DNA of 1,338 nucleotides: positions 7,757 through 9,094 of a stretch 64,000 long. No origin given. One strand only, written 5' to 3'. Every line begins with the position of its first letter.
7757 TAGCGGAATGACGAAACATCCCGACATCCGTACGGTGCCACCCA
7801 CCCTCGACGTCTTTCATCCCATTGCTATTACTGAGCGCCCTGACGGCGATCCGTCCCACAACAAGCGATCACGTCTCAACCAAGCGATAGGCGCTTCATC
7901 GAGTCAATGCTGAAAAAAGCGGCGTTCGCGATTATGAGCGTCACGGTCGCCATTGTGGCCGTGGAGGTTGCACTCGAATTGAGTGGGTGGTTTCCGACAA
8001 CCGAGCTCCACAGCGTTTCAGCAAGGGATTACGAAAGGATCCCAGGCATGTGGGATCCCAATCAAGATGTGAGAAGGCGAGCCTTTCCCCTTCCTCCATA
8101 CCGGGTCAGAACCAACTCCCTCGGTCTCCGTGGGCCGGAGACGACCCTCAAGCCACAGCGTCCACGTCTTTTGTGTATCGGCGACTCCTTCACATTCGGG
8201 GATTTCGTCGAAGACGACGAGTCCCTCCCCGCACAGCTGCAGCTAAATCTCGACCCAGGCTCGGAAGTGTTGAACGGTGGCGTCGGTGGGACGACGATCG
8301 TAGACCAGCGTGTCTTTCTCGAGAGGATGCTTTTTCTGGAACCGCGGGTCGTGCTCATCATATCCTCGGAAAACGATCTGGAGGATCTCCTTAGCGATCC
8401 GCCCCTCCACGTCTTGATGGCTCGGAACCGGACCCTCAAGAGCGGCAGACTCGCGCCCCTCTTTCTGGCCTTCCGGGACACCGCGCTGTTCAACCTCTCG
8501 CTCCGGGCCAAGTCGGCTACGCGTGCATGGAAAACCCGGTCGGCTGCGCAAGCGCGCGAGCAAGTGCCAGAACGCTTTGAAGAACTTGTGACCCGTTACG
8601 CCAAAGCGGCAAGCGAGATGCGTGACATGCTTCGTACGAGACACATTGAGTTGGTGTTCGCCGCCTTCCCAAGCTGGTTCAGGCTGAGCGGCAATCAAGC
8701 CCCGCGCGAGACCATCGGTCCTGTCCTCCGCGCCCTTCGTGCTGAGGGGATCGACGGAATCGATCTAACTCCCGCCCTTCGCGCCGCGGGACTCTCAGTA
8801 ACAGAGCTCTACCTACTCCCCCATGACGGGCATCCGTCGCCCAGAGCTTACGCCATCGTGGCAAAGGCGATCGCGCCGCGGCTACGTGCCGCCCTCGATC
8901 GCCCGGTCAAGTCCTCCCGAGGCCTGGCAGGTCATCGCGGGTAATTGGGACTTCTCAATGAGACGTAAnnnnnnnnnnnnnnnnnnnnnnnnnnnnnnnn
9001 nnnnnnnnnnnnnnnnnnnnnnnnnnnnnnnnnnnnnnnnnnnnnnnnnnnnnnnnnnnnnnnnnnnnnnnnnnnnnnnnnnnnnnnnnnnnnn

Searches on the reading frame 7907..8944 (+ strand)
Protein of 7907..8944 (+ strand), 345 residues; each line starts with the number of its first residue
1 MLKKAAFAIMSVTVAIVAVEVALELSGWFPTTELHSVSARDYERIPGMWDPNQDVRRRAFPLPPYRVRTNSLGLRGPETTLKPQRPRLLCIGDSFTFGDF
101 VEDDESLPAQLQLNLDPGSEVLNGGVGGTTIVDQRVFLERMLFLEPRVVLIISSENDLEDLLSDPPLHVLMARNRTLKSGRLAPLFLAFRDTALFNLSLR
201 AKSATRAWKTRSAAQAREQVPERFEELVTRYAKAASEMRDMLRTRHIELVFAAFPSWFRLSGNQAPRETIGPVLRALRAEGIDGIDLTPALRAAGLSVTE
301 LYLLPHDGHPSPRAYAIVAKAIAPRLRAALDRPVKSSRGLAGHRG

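Call 31: search_protein_families(library=ncbifam, proteins=[window:7907-8944:+], max_evalue=1e-12)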
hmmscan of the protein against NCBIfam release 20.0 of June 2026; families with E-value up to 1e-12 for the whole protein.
window:7907-8944:+ (345 aa): 0 families

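Call 83: search_protein_families(library=pfam, proteins=[window:7907-8944:+], max_evalue=0.0001)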
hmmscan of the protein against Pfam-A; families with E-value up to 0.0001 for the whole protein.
window:7907-8944:+ (345 aa): 2 families
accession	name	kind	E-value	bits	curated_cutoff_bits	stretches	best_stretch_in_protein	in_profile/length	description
PF13472.12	Lipase_GDSL_2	-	2.4e-08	35.1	32.9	1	90-317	1-178/178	GDSL-like Lipase/Acylhydrolase family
PF16822.11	ALGX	-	1.5e-05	25.2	26.5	1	225-329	22-133/268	SGNH hydrolase-like domain, acetyltransferase AlgX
